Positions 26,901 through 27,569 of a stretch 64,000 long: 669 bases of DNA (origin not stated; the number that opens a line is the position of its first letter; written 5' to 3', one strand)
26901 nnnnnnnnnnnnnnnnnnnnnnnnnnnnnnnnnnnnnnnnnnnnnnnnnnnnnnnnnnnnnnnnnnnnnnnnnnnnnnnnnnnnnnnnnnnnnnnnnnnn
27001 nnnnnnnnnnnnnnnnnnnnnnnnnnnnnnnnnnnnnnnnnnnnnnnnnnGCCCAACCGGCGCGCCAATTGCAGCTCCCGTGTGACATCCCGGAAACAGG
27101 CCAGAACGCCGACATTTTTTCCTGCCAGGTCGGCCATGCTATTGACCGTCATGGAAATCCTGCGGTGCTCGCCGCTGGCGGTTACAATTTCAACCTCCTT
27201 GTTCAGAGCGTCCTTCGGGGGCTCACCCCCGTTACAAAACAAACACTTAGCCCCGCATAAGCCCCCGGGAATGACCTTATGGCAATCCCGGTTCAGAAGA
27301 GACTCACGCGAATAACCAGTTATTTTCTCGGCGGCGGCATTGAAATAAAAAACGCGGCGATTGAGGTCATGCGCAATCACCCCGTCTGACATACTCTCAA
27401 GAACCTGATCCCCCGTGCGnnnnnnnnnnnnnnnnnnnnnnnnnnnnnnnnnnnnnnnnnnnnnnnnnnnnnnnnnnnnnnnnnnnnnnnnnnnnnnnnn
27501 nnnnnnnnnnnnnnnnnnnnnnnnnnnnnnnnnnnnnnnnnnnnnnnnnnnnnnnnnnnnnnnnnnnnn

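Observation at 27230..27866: bEBP sensor region: ArsC/LMW-PTP-like domain with a degenerate P-loop but retained Cys pair, plus a PAS domain with a 4-Cys cluster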

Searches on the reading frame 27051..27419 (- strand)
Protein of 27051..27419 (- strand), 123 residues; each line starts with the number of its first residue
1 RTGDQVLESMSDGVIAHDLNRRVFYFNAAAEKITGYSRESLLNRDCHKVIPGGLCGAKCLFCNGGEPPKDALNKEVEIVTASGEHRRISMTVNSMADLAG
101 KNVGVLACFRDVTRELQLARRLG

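Call 75: search_solved_structures(query=window:27051-27419:-, max_evalue=0.01, show_alignments=4)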
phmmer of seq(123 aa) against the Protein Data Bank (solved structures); distinct sequences matched with E-value up to 0.01: 14.
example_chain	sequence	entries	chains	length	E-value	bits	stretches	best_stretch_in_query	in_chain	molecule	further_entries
9cmf_A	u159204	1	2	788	4.5e-05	27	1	9-115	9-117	Oxygen sensor protein DosP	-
1v9y_A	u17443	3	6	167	4.5e-05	27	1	8-116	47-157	Heme pas sensor protein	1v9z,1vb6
9cdr_A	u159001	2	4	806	4.7e-05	26.9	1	9-115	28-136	Oxygen sensor protein DosP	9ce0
1s66_L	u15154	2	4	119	6.9e-05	26.4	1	8-85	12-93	Hypothetical protein yddU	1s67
9clo_A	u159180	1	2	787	0.0001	25.8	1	9-115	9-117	Oxygen sensor protein DosP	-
9bgv_A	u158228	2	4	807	0.00011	25.7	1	9-114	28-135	Oxygen sensor protein DosP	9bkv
8q5e_A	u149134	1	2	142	0.00055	23.4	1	7-76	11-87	Sensory box protein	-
29lw_A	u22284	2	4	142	0.0013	22.3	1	7-48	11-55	Sensory box protein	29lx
6gg9_A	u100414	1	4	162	0.0018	21.8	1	7-48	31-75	Sensory box protein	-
3sw1_A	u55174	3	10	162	0.0018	21.8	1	7-48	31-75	Sensory box protein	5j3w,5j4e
5luv_A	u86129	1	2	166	0.0024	21.4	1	7-48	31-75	Putative PAS/PAC sensor protein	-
8a33_A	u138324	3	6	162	0.0024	21.4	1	7-48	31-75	Sensory box protein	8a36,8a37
7r4s_A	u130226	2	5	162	0.0047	20.4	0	7-48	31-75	Sensory box protein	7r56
7yx0_A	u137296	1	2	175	0.0071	19.9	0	6-123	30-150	Putative regulatory protein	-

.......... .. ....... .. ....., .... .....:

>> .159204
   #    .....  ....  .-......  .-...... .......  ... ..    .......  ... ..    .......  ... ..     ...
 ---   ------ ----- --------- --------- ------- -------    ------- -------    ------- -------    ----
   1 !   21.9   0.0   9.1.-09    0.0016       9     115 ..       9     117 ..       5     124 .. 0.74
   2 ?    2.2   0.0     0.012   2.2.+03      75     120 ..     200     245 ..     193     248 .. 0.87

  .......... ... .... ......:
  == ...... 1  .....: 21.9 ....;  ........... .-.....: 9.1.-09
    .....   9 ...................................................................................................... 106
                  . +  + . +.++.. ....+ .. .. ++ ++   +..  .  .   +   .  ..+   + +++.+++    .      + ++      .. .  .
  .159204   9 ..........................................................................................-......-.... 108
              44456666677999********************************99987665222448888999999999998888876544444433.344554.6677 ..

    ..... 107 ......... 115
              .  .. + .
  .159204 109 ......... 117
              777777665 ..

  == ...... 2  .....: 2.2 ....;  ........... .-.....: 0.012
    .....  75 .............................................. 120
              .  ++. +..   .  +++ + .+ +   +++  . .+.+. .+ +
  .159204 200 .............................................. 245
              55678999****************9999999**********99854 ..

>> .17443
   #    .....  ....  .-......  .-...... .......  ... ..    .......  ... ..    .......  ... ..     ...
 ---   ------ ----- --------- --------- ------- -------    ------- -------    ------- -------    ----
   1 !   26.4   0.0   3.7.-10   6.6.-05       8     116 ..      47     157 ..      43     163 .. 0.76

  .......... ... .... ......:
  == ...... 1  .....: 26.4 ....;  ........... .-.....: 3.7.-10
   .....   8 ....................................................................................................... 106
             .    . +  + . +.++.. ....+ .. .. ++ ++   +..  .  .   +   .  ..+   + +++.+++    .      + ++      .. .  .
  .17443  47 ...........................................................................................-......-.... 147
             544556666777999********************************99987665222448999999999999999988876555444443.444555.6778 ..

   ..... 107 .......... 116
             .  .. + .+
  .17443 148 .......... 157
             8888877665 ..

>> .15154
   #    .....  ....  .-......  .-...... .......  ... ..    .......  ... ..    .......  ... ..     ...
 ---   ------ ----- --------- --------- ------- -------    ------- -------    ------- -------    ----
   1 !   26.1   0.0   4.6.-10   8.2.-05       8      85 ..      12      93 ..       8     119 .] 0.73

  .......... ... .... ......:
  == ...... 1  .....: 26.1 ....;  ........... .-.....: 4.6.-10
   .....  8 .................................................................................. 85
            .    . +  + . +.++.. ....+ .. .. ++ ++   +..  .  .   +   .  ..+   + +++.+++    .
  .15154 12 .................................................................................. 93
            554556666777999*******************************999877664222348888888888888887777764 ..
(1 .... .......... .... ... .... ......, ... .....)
